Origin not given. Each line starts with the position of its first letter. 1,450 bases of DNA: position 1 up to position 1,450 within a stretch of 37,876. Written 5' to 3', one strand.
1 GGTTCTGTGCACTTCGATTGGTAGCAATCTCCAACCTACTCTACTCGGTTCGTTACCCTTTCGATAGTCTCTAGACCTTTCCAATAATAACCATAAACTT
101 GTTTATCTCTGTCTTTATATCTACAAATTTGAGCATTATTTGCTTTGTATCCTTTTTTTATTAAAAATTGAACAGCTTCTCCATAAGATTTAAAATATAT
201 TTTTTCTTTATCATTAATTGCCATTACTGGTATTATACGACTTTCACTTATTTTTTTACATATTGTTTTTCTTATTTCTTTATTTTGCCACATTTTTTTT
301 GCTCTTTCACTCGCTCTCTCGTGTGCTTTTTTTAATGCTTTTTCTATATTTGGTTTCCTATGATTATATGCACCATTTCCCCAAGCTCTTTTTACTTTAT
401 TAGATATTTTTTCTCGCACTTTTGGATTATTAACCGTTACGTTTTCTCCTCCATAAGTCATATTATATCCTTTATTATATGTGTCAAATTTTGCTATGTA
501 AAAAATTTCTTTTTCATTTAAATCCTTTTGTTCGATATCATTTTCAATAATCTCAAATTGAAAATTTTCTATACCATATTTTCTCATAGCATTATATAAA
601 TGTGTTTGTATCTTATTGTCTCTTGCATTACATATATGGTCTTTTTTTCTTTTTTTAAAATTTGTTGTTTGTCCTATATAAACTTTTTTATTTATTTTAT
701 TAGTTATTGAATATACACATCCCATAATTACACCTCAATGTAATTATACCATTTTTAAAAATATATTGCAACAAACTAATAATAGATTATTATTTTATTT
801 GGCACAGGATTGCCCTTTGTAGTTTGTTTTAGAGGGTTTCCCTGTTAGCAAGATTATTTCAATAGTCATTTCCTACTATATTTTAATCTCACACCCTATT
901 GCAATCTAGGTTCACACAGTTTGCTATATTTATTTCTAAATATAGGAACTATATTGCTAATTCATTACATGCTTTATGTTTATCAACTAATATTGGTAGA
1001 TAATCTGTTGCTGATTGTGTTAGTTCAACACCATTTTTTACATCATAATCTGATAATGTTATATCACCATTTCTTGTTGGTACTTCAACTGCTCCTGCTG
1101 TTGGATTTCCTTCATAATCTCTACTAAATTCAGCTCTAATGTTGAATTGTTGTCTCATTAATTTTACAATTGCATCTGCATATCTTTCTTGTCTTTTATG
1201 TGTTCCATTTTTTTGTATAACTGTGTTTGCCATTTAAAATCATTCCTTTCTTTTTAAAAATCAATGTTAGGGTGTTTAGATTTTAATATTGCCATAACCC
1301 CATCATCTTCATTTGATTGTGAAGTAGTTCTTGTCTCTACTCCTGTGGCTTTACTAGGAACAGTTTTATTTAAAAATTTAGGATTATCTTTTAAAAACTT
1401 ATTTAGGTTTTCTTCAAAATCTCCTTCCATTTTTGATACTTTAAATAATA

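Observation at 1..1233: Major capsid gene interrupted by a ~1-kb intron with group I layout carrying a GIY-YIG homing endonuclease (left part; spans the window ends)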

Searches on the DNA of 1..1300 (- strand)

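Call 8: search_rna_families(source=window, start=1, end=1300, threshold=evalue, max_evalue=10, show_alignments=3)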
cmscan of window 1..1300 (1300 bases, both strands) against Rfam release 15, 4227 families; matches with E-value up to 10: 1.
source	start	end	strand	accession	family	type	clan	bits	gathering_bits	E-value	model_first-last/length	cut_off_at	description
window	164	221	-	RF00160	snoZ159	Gene; snRNA; snoRNA; CD-box;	CL00065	19.2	39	1.8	1-86/86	no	Small nucleolar RNA Z159/U59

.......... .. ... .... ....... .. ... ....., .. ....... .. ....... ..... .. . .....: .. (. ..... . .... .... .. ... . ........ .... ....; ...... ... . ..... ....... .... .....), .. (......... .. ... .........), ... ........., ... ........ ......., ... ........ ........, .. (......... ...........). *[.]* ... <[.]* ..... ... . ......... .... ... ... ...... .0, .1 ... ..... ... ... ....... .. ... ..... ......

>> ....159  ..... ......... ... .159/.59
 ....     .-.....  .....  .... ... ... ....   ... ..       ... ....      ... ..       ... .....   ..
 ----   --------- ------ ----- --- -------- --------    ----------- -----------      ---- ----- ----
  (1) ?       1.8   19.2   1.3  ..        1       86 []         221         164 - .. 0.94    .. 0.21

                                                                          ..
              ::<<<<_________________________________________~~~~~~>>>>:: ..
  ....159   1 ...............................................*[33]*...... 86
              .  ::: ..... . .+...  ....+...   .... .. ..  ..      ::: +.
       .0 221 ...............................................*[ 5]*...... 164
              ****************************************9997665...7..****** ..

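Call 21: search_rna_families(sources=[L017, L018, L019, L020], threshold=gathering, show_alignments=1)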
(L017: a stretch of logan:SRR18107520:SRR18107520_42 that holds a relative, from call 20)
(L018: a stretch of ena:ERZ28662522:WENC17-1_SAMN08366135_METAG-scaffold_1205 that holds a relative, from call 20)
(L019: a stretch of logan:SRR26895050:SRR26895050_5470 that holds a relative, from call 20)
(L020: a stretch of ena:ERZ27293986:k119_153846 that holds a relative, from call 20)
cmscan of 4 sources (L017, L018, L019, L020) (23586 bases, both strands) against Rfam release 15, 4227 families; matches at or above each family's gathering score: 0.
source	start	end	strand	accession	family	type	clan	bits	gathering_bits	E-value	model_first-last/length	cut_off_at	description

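Call 23: search_rna_families(source=L017, start=2700, end=3860, threshold=evalue, max_evalue=10, show_alignments=4)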
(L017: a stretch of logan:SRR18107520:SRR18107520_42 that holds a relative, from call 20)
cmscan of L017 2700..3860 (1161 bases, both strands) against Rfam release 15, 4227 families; matches with E-value up to 10: 3.
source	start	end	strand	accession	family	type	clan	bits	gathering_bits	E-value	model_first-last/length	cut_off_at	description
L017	2881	2958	+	RF00028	Intron_gpI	Intron;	-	22.3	50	0.0038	60-138/253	no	Group I catalytic intron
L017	3505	3562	+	RF00160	snoZ159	Gene; snRNA; snoRNA; CD-box;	CL00065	19.2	39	1.6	1-86/86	no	Small nucleolar RNA Z159/U59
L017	3628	3780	+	RF00028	Intron_gpI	Intron;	-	12.4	50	3.4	1-253/253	no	Group I catalytic intron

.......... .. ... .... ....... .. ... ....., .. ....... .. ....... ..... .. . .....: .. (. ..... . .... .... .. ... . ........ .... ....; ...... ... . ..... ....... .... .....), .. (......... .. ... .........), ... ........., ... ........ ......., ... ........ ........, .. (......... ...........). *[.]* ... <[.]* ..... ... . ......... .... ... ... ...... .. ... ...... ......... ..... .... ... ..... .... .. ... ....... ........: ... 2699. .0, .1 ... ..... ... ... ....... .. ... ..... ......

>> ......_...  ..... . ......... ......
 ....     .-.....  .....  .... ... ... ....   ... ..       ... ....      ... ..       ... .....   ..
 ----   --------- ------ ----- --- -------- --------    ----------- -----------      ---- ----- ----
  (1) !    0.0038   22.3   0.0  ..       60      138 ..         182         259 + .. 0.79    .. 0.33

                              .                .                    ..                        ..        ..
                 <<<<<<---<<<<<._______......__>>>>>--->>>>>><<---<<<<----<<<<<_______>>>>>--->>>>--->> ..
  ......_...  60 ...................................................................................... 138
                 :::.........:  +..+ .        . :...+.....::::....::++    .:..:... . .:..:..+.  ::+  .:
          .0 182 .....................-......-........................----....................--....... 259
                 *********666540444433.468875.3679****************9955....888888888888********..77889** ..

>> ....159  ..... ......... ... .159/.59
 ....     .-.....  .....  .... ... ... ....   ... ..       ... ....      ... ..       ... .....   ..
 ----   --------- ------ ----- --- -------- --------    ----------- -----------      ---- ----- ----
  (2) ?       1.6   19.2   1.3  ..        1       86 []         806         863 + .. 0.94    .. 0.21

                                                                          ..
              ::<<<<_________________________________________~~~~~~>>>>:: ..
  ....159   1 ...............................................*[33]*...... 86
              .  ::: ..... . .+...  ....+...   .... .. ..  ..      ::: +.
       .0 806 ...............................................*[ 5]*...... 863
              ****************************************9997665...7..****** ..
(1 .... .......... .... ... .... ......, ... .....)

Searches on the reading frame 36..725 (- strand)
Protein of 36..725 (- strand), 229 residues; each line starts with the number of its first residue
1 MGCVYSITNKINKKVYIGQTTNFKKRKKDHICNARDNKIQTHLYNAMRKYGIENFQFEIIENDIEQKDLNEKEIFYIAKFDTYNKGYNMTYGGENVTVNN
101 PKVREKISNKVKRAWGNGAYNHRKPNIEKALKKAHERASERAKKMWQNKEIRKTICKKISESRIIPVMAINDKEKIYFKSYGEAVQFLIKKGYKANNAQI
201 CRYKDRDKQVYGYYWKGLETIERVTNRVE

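Call 9: search_protein_families(library=pfam, proteins=[window:39-725:-], max_evalue=0.01)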
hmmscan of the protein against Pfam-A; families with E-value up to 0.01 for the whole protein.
seq(229 aa): 1 family
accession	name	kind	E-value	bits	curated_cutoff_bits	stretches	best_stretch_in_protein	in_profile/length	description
PF01541.30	GIY-YIG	-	2.5e-10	41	22.6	1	1-88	1-78/78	GIY-YIG catalytic domain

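Call 10: search_protein_families(library=phrogs, proteins=[window:39-725:-], max_evalue=0.001)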
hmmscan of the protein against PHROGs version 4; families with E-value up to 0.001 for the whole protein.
seq(229 aa): 4 families
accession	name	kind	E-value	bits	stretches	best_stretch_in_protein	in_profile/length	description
phrog_314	-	DNA, RNA and nucleotide metabolism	1.2e-30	108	1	1-223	178-393/574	homing endonuclease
phrog_7168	-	DNA, RNA and nucleotide metabolism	3.8e-30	106.3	1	1-167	1-188/284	homing endonuclease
phrog_5123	-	DNA, RNA and nucleotide metabolism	1.7e-23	84.2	1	3-98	3-97/152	homing endonuclease with GIY-YIG motif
phrog_19446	-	DNA, RNA and nucleotide metabolism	2.3e-18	67.6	1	1-155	1-147/254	homing endonuclease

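Call 20: find_encoding_contigs(protein=window:36-725:-, flank=3000, max_places=8)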
Protein window:36-725:- (229 aa): 18 contigs read that carry it; 4 places shown.
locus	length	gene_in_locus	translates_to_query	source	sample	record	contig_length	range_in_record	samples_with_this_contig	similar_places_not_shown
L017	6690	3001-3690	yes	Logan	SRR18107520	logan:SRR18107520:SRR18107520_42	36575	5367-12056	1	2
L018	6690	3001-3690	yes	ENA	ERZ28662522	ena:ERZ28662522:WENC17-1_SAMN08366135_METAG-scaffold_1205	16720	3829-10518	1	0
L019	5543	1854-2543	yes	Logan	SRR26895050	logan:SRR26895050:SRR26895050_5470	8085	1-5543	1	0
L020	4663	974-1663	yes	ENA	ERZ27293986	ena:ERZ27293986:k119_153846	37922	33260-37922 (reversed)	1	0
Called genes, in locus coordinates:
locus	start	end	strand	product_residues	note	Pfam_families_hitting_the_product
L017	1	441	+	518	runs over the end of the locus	-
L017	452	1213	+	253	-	PF06152:Phage_min_cap2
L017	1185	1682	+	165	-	PF06152:Phage_min_cap2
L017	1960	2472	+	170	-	-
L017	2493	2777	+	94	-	-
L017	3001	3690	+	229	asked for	PF01541:GIY-YIG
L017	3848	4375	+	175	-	-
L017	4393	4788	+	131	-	-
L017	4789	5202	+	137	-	PF20536:DUF6751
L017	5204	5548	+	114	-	PF11114:Minor_capsid_2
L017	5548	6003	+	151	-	-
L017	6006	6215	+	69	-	-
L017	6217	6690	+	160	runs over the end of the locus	-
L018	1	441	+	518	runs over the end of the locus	-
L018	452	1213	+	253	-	PF06152:Phage_min_cap2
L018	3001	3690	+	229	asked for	PF01541:GIY-YIG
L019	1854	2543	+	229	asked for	PF01541:GIY-YIG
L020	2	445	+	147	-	?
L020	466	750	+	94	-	-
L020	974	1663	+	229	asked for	PF01541:GIY-YIG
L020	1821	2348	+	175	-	-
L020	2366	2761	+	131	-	-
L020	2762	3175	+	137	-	PF20536:DUF6751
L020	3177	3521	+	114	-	PF11114:Minor_capsid_2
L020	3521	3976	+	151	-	-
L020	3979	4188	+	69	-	-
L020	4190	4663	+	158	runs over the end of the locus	-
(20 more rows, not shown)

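Call 32: search_solved_structures(query=window:39-725:-, max_evalue=1, show_alignments=2)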
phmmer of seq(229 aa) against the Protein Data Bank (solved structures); distinct sequences matched with E-value up to 1: 3.
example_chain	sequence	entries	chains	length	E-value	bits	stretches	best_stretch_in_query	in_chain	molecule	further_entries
1mk0_A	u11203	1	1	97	6.6e-06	29.2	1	4-90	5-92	Intron-associated endonuclease 1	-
1ln0_A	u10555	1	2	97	7.6e-06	29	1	4-90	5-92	intron-associated endonuclease 1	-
7tjl_A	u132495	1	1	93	0.16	14.9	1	123-186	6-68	De novo designed protein, SEWN0.1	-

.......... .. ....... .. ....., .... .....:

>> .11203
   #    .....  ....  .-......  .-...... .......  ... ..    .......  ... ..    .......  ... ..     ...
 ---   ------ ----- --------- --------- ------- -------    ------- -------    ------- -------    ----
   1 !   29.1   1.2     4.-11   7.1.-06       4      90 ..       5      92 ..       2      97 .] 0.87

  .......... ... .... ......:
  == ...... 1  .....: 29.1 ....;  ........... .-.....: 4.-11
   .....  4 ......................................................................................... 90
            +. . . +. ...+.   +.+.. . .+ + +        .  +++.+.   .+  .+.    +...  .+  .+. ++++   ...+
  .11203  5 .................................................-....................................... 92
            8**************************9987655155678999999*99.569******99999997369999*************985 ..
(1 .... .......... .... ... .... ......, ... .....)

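Call 49: list_cluster_members(proteins=[window:952-1233:-, window:36-725:-, window:37172-37699:-])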
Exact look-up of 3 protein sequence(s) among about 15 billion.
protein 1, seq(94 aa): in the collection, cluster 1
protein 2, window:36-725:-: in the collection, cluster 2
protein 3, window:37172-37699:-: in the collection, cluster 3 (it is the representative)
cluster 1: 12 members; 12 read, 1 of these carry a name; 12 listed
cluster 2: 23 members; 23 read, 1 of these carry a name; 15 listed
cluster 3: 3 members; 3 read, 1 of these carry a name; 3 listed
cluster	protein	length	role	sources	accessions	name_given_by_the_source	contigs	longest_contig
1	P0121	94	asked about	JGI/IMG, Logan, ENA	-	hypothetical protein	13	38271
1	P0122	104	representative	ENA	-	-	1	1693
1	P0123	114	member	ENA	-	-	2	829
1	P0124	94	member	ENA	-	-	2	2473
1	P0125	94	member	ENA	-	-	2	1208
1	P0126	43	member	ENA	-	-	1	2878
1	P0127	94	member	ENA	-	-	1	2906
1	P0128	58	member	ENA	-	-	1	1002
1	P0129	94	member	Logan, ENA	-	-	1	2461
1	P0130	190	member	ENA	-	-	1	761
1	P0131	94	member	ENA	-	-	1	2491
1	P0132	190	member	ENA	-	-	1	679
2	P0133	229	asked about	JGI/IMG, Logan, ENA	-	group I intron endonuclease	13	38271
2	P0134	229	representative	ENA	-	-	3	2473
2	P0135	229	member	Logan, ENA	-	-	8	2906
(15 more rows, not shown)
